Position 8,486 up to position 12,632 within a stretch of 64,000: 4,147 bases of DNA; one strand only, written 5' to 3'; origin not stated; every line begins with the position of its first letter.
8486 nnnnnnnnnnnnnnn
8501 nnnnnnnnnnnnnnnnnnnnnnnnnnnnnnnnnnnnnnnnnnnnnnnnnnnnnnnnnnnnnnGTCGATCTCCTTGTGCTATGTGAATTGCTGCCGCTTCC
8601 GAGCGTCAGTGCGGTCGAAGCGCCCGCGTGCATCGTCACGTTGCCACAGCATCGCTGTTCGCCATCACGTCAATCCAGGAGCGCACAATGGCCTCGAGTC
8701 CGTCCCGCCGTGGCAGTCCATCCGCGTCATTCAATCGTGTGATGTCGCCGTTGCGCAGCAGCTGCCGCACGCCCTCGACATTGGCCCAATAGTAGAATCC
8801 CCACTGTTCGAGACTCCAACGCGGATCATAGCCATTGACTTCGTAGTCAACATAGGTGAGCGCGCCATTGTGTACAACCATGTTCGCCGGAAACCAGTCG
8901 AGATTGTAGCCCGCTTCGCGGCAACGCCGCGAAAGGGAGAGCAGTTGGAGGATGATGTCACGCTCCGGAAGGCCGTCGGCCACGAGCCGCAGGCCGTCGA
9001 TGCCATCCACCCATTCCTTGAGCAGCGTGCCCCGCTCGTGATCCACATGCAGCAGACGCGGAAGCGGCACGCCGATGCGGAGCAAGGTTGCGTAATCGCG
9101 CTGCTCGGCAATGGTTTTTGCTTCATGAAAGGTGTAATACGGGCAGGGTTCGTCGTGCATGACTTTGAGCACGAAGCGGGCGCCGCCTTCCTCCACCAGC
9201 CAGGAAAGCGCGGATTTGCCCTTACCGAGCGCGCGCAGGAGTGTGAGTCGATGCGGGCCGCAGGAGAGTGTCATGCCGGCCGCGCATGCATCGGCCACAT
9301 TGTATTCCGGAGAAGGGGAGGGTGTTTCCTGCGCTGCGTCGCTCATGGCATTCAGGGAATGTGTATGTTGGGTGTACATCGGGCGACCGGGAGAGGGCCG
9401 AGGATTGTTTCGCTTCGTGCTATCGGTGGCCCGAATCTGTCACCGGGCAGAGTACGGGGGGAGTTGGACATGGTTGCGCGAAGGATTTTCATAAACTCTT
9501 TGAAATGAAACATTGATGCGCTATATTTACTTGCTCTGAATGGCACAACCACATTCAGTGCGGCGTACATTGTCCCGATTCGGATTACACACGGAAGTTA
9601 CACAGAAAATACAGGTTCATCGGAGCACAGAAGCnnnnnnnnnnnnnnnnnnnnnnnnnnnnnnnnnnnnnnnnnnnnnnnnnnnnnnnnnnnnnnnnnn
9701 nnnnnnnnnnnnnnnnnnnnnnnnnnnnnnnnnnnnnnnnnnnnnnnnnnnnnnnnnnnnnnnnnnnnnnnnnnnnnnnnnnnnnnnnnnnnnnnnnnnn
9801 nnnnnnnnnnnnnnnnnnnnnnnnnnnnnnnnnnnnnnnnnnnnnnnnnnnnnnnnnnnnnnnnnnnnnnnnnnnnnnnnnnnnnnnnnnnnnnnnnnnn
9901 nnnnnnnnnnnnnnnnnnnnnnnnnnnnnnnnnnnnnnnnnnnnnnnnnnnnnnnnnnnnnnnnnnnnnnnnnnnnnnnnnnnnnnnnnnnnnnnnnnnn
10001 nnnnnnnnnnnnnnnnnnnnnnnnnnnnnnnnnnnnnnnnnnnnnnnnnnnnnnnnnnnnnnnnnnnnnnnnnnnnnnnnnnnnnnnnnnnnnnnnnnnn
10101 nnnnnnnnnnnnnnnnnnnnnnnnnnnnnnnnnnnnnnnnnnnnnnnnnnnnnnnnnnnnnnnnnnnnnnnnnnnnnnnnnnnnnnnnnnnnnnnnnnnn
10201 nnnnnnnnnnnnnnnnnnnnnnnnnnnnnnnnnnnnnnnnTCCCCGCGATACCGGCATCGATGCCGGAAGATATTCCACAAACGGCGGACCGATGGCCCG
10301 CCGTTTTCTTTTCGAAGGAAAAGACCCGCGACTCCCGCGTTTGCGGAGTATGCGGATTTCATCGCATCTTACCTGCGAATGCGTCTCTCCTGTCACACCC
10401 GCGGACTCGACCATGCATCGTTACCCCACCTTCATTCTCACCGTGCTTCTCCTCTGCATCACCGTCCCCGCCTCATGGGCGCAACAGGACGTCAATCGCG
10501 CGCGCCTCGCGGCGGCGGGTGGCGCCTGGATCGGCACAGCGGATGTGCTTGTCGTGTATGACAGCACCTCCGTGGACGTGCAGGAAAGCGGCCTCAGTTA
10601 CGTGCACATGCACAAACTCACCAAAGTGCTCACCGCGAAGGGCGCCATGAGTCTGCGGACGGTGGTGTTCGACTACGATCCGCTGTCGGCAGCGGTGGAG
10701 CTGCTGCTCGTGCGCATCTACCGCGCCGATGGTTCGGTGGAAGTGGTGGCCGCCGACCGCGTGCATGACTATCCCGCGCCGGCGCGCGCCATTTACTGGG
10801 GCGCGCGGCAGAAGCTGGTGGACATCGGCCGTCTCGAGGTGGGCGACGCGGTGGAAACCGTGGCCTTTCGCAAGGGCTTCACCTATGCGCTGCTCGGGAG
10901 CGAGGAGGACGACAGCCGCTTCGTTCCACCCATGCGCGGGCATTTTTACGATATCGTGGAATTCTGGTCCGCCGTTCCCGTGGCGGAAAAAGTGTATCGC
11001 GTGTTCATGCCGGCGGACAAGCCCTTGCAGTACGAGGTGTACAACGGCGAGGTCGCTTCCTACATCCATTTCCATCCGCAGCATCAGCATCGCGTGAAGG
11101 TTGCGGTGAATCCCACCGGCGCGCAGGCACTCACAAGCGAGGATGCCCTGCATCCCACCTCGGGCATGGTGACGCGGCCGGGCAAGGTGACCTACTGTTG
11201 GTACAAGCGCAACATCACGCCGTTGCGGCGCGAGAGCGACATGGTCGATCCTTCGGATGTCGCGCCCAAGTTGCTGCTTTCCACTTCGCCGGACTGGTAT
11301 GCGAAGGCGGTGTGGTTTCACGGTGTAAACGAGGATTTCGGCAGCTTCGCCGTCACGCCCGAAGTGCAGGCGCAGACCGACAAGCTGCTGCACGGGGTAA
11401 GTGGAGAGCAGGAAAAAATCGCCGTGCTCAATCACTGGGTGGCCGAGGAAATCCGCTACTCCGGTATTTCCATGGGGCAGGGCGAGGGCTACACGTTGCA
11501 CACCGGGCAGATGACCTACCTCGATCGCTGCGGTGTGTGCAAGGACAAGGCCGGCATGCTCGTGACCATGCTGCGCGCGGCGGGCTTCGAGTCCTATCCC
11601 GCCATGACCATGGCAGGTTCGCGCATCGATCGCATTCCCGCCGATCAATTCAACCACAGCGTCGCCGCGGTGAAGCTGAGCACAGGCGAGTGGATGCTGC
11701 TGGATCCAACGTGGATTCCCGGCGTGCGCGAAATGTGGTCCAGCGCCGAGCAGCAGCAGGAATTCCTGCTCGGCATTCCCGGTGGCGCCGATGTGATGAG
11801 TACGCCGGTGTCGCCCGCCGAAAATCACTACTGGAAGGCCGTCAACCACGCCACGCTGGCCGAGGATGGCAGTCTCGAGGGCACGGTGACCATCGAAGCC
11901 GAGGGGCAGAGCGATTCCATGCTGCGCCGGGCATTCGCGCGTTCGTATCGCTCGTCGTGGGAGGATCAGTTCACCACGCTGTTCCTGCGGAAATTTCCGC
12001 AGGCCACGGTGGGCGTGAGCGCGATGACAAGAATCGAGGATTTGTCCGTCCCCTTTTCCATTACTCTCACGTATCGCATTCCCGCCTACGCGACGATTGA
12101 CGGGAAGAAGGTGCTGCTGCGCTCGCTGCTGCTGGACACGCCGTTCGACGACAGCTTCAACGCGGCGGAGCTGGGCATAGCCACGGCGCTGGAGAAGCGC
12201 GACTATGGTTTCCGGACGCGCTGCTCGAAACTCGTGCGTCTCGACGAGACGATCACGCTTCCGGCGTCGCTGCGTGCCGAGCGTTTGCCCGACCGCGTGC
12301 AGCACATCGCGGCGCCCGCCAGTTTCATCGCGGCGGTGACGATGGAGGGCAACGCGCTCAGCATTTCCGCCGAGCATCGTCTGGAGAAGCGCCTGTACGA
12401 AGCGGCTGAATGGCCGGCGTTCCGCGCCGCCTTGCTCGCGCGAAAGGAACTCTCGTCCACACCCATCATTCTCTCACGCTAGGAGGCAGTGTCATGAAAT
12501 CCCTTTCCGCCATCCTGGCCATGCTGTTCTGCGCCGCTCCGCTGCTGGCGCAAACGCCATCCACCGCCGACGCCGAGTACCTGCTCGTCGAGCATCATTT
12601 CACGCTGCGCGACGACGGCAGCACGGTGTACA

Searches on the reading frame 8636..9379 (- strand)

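Call 46: search_protein_families(library=pfam, proteins=[window:8636-9379:-])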
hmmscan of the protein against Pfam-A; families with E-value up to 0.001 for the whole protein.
window:8636-9379:- (247 aa): 1 family
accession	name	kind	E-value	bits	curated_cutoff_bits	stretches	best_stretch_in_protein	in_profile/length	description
PF01636.29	APH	-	0.00049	20.4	23.2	1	48-137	2-90/239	Phosphotransferase enzyme family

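Call 57: search_protein_families(library=ncbifam, proteins=[window:8636-9379:-], max_evalue=1e-10)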
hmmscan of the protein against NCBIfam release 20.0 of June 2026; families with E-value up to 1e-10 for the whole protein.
window:8636-9379:- (247 aa): 0 families

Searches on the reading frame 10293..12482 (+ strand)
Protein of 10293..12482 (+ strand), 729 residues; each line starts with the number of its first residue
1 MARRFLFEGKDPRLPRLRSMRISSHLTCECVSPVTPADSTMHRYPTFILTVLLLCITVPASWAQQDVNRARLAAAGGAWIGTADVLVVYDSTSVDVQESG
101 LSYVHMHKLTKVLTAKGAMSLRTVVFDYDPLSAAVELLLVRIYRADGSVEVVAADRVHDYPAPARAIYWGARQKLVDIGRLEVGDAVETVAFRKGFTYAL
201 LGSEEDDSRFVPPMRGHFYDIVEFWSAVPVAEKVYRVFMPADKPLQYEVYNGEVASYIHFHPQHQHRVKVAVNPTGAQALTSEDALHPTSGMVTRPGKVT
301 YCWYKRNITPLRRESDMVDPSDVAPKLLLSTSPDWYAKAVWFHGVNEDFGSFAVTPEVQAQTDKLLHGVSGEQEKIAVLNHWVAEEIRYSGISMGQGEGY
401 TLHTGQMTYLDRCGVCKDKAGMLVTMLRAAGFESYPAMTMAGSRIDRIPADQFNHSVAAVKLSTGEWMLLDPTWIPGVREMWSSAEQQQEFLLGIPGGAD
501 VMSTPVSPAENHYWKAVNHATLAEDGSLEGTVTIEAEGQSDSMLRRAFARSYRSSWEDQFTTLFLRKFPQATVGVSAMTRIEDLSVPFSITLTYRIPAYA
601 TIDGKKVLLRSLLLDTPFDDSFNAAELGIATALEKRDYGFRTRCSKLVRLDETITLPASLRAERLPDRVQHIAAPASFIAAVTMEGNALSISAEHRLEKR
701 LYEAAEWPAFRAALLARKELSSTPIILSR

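Call 46: search_protein_families(library=pfam, proteins=[window:10293-12482:+])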
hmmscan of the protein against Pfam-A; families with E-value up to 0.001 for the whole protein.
window:10293-12482:+ (729 aa): 2 families
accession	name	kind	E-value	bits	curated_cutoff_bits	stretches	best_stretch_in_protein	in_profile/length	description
PF12969.12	DUF3857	-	2e-31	109.7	24.6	1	99-259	2-151/170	Domain of Unknown Function with PDB structure (DUF3857)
PF01841.26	Transglut_core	-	1.3e-09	38.7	23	1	363-472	5-108/108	Transglutaminase-like superfamily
